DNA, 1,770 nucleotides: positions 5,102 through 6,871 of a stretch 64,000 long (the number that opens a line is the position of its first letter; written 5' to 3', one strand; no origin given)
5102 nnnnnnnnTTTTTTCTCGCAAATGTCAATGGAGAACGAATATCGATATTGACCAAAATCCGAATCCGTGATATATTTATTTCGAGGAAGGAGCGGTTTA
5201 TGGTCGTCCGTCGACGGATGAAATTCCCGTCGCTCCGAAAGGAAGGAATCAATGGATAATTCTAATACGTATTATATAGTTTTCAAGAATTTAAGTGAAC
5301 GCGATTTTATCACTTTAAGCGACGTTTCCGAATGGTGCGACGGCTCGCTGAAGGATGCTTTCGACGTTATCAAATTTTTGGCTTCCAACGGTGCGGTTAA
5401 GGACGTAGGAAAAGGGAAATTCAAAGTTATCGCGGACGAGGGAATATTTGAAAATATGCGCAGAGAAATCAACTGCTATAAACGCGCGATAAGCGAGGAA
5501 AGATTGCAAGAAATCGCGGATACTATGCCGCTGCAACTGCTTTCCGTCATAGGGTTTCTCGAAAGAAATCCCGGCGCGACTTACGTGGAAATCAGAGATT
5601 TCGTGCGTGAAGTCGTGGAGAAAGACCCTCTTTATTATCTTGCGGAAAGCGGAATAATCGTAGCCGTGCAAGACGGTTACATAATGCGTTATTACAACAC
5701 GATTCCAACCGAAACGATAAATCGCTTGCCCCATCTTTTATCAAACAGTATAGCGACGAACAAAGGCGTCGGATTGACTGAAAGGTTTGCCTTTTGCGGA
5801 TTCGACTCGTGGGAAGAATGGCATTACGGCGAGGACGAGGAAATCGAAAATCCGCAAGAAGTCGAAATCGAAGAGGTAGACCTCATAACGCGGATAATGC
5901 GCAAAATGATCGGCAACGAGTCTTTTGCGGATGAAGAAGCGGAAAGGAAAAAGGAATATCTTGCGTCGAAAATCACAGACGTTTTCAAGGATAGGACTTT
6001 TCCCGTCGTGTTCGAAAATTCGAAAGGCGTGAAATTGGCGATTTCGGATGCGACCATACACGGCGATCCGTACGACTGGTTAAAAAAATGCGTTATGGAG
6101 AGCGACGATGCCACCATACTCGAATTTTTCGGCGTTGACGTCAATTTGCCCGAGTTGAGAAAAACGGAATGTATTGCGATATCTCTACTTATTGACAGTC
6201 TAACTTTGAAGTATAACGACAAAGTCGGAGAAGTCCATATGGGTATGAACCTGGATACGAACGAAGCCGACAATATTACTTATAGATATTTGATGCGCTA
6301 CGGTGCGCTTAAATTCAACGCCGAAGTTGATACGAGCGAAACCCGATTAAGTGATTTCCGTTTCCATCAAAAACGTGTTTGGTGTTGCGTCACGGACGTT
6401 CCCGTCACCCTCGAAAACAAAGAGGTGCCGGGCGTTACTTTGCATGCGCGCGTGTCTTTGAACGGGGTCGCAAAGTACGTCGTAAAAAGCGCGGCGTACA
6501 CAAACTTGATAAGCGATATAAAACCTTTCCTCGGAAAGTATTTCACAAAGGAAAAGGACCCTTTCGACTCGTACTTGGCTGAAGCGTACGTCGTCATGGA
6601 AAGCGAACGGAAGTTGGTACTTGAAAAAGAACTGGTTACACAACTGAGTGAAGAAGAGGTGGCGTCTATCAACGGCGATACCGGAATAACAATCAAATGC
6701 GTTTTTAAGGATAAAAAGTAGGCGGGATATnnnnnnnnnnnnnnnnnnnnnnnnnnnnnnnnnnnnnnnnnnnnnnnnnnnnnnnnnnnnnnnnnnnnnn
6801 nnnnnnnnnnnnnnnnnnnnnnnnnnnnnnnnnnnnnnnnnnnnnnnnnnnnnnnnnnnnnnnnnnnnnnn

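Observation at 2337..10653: Candidate undescribed system: orphan soluble T4CP-like ATPase + Sel1-like protein, back-to-back with an operon of three deep paralogs and a DUF1828-like protein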

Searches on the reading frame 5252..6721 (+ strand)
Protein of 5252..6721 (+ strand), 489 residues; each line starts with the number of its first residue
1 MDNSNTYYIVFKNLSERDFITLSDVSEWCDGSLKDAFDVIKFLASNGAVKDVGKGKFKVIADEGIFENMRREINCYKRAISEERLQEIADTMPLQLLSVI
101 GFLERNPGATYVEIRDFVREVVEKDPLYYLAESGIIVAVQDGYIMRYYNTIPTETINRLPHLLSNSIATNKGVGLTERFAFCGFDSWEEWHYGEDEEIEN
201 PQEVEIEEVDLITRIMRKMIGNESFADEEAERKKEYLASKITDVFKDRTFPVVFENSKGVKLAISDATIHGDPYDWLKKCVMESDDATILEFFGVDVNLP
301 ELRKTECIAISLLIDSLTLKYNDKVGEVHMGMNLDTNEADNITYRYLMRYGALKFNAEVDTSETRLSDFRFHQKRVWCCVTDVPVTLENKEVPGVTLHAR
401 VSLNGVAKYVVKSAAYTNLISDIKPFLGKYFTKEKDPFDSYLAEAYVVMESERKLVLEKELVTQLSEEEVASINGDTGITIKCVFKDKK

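Call 3: search_protein_families(library=pfam, proteins=[window:5252-6721:+], max_evalue=1)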
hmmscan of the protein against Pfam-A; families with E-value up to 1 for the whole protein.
window:5252-6721:+ (489 aa): 2 families
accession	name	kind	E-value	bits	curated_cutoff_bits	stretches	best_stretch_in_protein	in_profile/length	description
PF14508.12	GH97_N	-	0.02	14.8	25.3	1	231-278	137-187/229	Glycosyl-hydrolase 97 N-terminal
PF14573.12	PP-binding_2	-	0.13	12.9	32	1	357-401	26-70/96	Acyl-carrier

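Call 4: search_protein_families(library=padloc, proteins=[window:5252-6721:+], max_evalue=1)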
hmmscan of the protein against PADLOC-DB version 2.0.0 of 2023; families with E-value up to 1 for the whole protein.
window:5252-6721:+ (489 aa): 0 families

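Call 5: search_protein_families(library=ncbifam, proteins=[window:5252-6721:+], max_evalue=1)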
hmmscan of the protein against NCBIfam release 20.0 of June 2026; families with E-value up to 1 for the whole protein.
window:5252-6721:+ (489 aa): 1 family
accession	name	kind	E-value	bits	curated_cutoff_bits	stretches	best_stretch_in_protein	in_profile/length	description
NF038153.1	lant_leader_L1a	domain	0.026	14.7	22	1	451-475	7-31/32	class I lanthipeptide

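Call 6: search_protein_families(library=phrogs, proteins=[window:5252-6721:+], max_evalue=1)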
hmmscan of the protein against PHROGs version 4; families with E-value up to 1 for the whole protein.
window:5252-6721:+ (489 aa): 1 family
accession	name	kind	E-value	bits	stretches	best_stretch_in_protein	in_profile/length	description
phrog_31681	-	unknown function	0.28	12.6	1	325-405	7-87/124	-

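Call 50: search_solved_structures(query=A4, max_evalue=1)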
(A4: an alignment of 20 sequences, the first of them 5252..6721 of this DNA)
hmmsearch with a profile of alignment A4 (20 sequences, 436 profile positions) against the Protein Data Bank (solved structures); distinct sequences matched with E-value up to 1: 14.
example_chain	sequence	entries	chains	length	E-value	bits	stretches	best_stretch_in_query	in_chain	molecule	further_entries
5zr1_A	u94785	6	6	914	0.002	20.4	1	157-244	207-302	Origin recognition complex subunit 1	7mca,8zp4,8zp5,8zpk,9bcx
7tjf_A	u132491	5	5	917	0.002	20.3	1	157-244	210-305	Origin recognition complex subunit 1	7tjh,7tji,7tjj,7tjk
5v8f_A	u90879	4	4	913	0.0024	20.1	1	157-244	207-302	Origin recognition complex subunit 1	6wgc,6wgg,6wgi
6rqc_A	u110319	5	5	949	0.003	19.7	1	157-244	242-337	Origin recognition complex subunit 1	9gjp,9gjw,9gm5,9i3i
9b62_G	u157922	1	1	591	0.025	16.7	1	206-252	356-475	Ran GTPase-activating protein 1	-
6bwf_A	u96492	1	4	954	0.12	14.5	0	80-122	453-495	TRPM7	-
6bwd_A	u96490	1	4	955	0.12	14.5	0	80-122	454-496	Transient receptor potential cation channel subfamily M member 7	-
5zx5_A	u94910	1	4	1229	0.12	14.5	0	80-122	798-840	Transient receptor potential cation channel subfamily M member 7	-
1mkm_A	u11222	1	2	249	0.13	14.3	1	13-53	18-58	IclR transcriptional regulator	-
2vqc_A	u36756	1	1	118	0.15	14.2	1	6-38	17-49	HYPOTHETICAL 13.2 KDA PROTEIN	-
2d1h_A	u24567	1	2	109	0.15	14.2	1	92-155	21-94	109aa long hypothetical transcriptional regulator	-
6zym_p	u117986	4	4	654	0.2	13.8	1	165-264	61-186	WD repeat-containing protein 70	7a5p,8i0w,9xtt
11cy_A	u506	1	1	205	0.41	12.7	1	143-231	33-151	ZnO5_baseKO_ES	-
11ce_A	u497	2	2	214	0.5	12.4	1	143-231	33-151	The protease-Zn (II) complex of Zn5 | Zn5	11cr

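Call 64: predict_structure(alignment_id=A4)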
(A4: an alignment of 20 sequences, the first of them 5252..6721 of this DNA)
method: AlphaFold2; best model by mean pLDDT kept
length: 489 residues; sequences in the alignment: 20
mean_pLDDT: 80.0   pTM: 0.54
mean pLDDT of the five models: 80.0, 80.0, 77.8, 77.3, 77.0
residues with pLDDT >= 90: 185; 70-90: 195; 50-70: 53; < 50: 56
segments of 3 or more residues with pLDDT < 50: 171-209, 222-226, 329-338
pLDDT, mean of each block of 10 residues (from residue 1): 75 92 94 93 95 96 88 88 87 87 92 85 79 90 88 88 72 43 37 32 41 58 53 69 75 95 90 90 97 95 90 87 53 46 70 90 93 90 92 93 89 88 88 67 86 84 90 84 80
secondary structure, 60 per line:
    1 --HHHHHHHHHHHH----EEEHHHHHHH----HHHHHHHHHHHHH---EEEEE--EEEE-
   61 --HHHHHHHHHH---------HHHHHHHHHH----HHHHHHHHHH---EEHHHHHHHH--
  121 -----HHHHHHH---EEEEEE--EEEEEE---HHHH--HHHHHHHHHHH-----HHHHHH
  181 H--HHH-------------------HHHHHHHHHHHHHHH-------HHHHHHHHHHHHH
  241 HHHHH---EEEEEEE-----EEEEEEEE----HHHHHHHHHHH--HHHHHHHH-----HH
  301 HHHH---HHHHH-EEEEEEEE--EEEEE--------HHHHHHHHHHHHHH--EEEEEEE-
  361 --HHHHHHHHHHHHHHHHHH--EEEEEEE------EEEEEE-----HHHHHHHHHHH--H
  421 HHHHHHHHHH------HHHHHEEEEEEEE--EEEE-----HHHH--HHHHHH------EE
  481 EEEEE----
elements in order: H3-14 E19-21 H22-28 H33-45 E49-53 E56-59 H63-72 H82-91 H96-105 H111-118 H126-132 E136-141 E144-149 H153-156 H159-169 H175-181 H206-220 H228-245 E249-255 E261-268 H273-283 H286-293 H299-304 H308-312 E314-321 E324-328 H337-350 E353-359 H363-380 E383-389 E396-401 H407-417 H420-430 H437-441 E442-449 E452-455 H461-464 H467-472 E479-485

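Call 67: fold_search(model_id=the predicted structure, library=pdb)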
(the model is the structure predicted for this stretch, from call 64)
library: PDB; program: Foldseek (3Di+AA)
matches with E <= 10: 1479; with E <= 0.001: 0
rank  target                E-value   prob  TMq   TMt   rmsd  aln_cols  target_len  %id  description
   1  3lmm_B                1.6e-03  0.99  0.11  0.10  15.4       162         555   17  Crystal Structure of the DIP2311 protein from Corynebacterium diphtheriae, Northeast Structural Genomics Consortium Ta (released 2010-02-16)
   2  6juv_A                2.4e-03  0.93  0.10  0.23  16.4       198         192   12  Crytsal structure of ScpB derived from Pyrococcus yayanosii (released 2020-01-22)
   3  3lmm_D                3.2e-03  0.98  0.10  0.09  15.4       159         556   18  Crystal Structure of the DIP2311 protein from Corynebacterium diphtheriae, Northeast Structural Genomics Consortium Ta (released 2010-02-16)
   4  3cjn                  4.4e-03  1.00  0.14  0.41  15.2       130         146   19  Crystal structure of transcriptional regulator, MarR family, from Silicibacter pomeroyi (released 2008-03-25)
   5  6juv_B                5.1e-03  0.97  0.12  0.28  13.9       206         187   14  Crytsal structure of ScpB derived from Pyrococcus yayanosii (released 2020-01-22)
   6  8b9x_B                1.2e-02  0.82  0.11  0.20  25.0       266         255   12  Chimeric protein of human UFM1 E3 ligase, UFL1, and DDRGK1 (released 2023-10-25)
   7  6c28_B                1.4e-02  0.99  0.13  0.40  14.0       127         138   18  Transcriptional repressor, CouR, bound to p-coumaroyl-CoA (released 2018-05-30)
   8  8b9x_A                1.7e-02  0.89  0.11  0.20  17.3       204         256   14  Chimeric protein of human UFM1 E3 ligase, UFL1, and DDRGK1 (released 2023-10-25)
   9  7ast_X                1.8e-02  0.41  0.15  0.16  24.7       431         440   12  Apo Human RNA Polymerase III (released 2020-12-23)
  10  3eco_A                1.9e-02  0.98  0.13  0.40  15.9       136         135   13  Crystal structure of MepR, a transcription regulator of the Staphylococcus aureus multidrug efflux pump MepA (released 2009-02-10)
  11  5j7t                  2.0e-02  0.57  0.14  0.11  27.8       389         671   12  Molecular Understanding of USP7 Substrate Recognition and C-Terminal Activation (released 2016-08-10)
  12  3bj6_A                2.2e-02  0.96  0.13  0.36  18.9       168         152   13  Crystal structure of MarR family transcription regulator SP03579 (released 2007-12-18)
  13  3bpx_B                2.3e-02  1.00  0.13  0.41  10.1       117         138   17  Crystal Structure of MarR (released 2008-05-20)
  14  3bj6_B                2.5e-02  0.95  0.13  0.36  18.7       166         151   13  Crystal structure of MarR family transcription regulator SP03579 (released 2007-12-18)
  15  9efq_J                3.0e-02  0.92  0.11  0.12  21.2       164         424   10  Cryo-EM structure of COP9 signalosome precatalytic state with neddylated cullin-2 (released 2025-12-03)
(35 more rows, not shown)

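Call 87: fold_search(model_id=the predicted structure, library=viral)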
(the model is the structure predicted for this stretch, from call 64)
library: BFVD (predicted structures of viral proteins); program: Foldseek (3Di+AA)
matches with E <= 10: 853; with E <= 0.001: 3
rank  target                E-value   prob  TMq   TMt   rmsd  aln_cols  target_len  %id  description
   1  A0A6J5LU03            5.4e-05  1.00  0.13  0.26  28.2       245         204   13  Transcription regulator TrmB, N-terminal [uncultured Caudovirales phage]
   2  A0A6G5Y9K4            1.4e-04  0.99  0.11  0.22  22.8       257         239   15  (no name in the UniProt tables at hand)
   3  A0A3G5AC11            3.0e-04  0.97  0.12  0.22  18.6       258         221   11  Ubiquitin family protein [Hyperionvirus sp.]
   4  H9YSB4                1.5e-03  0.98  0.13  0.24  18.4       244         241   10  (no name in the UniProt tables at hand)
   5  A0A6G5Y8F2            2.6e-03  0.85  0.11  0.16  25.6       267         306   13  (no name in the UniProt tables at hand)
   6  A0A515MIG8            2.8e-03  1.00  0.11  0.29  13.9       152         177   12  HTH marR-type domain-containing protein [Gordonia phage SheckWes]
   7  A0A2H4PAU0            3.8e-03  0.87  0.10  0.15  16.4       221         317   14  (no name in the UniProt tables at hand)
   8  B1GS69                4.3e-03  0.97  0.11  0.31  13.6       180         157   13  Hypothetical phage protein [Salmonella phage Vi II-E1]
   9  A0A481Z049            6.2e-03  0.97  0.10  0.07  17.2       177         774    8  Cullin-like protein [Mimivirus LCMiAC01]
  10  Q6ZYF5                7.2e-03  0.69  0.11  0.21  24.6       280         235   12  Uncharacterized protein [Pyrobaculum spherical virus (isolate United States/Yellowstone)]
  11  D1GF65                8.1e-03  0.93  0.12  0.26  14.2       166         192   14  Uncharacterized protein [Sulfolobus spindle-shaped virus 7]
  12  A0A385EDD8            9.5e-03  0.98  0.11  0.36  12.8       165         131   14  Uncharacterized protein [Caulobacter phage CcrSC]
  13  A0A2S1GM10            1.1e-02  0.87  0.12  0.25  21.3       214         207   13  Transcription factor MotA, activation domain [Erwinia phage Cronus]
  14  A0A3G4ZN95            1.1e-02  0.57  0.13  0.17  20.5       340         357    9  Ubiquitin family protein [Terrestrivirus sp.]
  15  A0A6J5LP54            1.5e-02  0.96  0.11  0.30  15.4       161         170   12  Uncharacterized protein [uncultured Caudovirales phage]
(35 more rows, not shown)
